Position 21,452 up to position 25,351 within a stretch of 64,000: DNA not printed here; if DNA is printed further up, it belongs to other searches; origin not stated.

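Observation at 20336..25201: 1621-aa helical giant with a possible N-terminal Pol-beta-type nucleotidyltransferase triad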

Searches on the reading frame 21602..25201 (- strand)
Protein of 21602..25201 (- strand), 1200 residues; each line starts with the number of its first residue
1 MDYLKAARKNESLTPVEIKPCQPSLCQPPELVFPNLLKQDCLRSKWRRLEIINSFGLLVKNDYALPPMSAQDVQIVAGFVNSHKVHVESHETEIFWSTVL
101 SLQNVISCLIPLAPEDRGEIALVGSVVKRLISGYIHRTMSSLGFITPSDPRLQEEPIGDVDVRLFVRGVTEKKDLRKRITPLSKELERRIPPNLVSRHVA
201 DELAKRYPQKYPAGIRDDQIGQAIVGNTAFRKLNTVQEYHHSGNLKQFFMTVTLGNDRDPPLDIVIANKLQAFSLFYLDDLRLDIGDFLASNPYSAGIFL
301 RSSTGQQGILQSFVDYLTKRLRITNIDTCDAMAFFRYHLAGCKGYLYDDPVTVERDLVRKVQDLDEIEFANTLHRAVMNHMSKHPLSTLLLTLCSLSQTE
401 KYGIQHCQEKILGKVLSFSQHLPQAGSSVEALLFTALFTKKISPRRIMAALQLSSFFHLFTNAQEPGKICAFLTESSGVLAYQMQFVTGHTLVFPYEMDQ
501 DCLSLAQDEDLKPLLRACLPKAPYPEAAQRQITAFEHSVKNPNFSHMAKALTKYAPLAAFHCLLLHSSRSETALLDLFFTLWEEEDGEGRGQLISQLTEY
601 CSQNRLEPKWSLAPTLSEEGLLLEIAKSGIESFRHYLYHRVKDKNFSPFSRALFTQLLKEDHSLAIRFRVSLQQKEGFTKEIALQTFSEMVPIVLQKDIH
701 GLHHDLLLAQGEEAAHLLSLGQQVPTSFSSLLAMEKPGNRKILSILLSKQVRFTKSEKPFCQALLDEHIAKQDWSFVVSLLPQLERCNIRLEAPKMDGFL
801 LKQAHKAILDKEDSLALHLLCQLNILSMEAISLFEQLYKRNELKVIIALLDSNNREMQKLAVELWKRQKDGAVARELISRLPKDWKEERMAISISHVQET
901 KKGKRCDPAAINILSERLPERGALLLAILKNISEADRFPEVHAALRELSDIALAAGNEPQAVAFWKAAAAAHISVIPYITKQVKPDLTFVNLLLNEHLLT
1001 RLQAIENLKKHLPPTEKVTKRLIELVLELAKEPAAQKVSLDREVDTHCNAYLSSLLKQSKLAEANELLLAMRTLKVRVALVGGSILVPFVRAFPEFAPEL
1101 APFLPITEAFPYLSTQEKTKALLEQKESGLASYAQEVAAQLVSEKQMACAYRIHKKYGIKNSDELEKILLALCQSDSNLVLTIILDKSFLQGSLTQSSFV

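Call 36: search_protein_representatives(protein=window:21602-25201:-)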
Query: 1200 residues. Proteins with E-value up to 0.001 (for the whole library): 10; up to 1e-10: 9; up to 1e-30: 8. The best 10 are listed.
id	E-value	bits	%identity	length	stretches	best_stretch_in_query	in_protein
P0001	0.0e+00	2680.6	100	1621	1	1-1200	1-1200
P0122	3.0e-118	412.7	31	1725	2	31-1012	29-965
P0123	4.6e-111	388.9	33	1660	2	65-1012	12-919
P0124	3.7e-98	346.1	32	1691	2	33-1014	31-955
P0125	3.3e-84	300.0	39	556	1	32-580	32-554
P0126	9.1e-81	288.6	30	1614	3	33-695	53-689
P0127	5.4e-70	252.9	28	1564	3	33-700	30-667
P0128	1.5e-39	152.1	36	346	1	315-667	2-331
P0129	9.4e-20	86.5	33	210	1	65-256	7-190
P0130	8.9e-04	33.6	34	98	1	188-266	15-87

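Call 45: list_cluster_members(proteins=[P0122, P0123, P0124, P0125, P0126, P0127, P0128, P0129, P0130])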
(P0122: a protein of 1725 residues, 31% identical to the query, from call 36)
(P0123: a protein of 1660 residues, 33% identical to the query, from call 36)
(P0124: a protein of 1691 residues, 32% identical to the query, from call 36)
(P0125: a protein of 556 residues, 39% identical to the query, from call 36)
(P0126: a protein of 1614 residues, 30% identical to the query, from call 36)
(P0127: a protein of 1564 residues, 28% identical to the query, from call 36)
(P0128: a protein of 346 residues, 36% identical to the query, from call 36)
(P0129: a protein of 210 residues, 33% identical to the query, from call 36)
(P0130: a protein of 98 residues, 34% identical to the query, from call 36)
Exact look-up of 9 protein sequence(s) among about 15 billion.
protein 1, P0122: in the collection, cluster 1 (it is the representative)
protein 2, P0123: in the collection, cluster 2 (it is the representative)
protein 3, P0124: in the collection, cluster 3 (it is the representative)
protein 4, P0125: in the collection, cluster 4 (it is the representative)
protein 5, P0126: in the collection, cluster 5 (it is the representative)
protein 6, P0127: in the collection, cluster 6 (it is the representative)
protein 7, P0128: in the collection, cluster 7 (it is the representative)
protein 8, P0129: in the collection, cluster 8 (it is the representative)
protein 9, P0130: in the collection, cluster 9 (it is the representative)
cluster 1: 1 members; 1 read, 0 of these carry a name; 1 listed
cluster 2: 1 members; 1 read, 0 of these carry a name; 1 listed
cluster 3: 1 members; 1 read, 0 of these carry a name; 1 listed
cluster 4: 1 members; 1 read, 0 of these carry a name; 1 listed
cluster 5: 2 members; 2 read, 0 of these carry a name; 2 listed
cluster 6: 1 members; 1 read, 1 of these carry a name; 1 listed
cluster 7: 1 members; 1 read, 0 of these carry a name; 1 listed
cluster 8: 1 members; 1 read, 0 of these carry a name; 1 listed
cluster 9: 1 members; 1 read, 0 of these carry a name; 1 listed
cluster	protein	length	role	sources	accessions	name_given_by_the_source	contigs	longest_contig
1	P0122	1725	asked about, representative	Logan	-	-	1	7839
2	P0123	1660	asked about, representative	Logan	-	-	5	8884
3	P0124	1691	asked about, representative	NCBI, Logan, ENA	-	-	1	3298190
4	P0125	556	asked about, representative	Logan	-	-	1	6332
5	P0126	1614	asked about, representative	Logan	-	-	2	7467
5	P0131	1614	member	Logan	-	-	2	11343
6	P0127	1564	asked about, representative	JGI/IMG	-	hypothetical protein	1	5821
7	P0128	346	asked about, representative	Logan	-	-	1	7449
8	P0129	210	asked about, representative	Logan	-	-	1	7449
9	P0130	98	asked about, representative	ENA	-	-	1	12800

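Call 46: find_encoding_contigs(protein=P0124, flank=10000, max_places=3)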
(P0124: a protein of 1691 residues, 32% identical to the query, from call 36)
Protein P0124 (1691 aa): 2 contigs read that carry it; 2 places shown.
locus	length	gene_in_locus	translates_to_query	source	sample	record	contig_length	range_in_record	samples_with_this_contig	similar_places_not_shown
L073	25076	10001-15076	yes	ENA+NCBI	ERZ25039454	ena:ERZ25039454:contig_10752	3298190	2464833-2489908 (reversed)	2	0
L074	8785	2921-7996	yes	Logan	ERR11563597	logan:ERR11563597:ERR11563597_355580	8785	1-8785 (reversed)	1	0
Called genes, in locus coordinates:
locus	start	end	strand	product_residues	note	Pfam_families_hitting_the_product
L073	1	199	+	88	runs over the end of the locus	-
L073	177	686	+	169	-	-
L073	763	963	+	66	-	-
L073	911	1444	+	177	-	PF00005:ABC_tran (weak)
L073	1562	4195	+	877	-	PF02463:SMC_N (faint), PF17760:UvrA_inter, PF00005:ABC_tran (faint), PF13304:AAA_21 (faint)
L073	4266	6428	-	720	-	-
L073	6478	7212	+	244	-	-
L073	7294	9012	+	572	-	-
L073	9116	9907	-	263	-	PF00106:adh_short, PF08659:KR, PF01370:Epimerase, PF13561:adh_short_C2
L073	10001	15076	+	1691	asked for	-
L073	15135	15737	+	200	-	-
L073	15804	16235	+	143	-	-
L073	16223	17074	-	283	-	PF01230:HIT, PF11969:DcpS_C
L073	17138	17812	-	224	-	-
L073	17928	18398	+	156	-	PF00293:NUDIX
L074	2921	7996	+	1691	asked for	-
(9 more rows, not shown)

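Call 47: find_encoding_contigs(protein=P0131, flank=10000, max_places=2)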
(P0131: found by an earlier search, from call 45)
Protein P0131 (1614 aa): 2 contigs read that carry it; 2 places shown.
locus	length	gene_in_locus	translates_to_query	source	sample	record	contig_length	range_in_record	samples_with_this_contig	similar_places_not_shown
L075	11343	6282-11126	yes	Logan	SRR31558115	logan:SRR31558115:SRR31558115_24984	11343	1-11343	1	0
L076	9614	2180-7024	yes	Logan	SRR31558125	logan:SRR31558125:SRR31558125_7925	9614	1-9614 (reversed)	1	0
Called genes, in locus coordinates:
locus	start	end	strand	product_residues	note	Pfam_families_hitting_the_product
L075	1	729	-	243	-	?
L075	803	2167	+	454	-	-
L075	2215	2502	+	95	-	-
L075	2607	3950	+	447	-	PF00023:Ank (faint), PF13606:Ank_3 (faint), PF12796:Ank_2 (faint), PF13637:Ank_4 (faint), PF13857:Ank_5 (faint)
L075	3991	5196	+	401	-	PF07690:MFS_1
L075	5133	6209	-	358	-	PF01753:zf-MYND, PF24324:MYND_ZMYND11_ZMYD8 (weak)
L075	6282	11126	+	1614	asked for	-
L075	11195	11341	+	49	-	?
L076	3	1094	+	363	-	?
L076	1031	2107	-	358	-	PF01753:zf-MYND, PF24324:MYND_ZMYND11_ZMYD8 (weak)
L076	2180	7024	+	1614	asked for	-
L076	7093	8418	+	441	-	PF01235:Na_Ala_symp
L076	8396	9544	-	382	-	-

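Call 48: find_encoding_contigs(protein=P0123, flank=10000, max_places=2)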
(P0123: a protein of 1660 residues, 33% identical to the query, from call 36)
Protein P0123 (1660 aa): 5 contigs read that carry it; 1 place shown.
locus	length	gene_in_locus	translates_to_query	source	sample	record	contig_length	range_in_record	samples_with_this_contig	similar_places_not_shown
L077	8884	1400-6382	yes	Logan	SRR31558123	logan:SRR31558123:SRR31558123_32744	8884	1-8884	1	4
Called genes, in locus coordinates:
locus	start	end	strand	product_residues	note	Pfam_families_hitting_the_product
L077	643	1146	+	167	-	-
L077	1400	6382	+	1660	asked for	-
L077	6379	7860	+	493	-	PF00773:RNB, PF18614:RNase_II_C_S1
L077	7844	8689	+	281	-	PF20085:TGL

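Call 52: find_encoding_contigs(protein=P0128, flank=10000, max_places=2)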
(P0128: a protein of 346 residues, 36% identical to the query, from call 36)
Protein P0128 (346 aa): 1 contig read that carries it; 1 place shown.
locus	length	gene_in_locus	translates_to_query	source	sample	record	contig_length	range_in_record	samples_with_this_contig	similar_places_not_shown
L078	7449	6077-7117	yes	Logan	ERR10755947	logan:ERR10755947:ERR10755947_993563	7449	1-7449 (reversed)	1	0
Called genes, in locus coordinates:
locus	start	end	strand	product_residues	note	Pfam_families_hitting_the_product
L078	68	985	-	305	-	-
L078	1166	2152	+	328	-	PF01073:3Beta_HSD (weak), PF01370:Epimerase, PF04321:RmlD_sub_bind (weak), PF16363:GDP_Man_Dehyd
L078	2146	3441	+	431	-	PF00294:PfkB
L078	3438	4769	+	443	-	-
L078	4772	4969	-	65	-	PF11127:YgaP-like_TM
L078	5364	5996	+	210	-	-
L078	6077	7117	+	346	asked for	-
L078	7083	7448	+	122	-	?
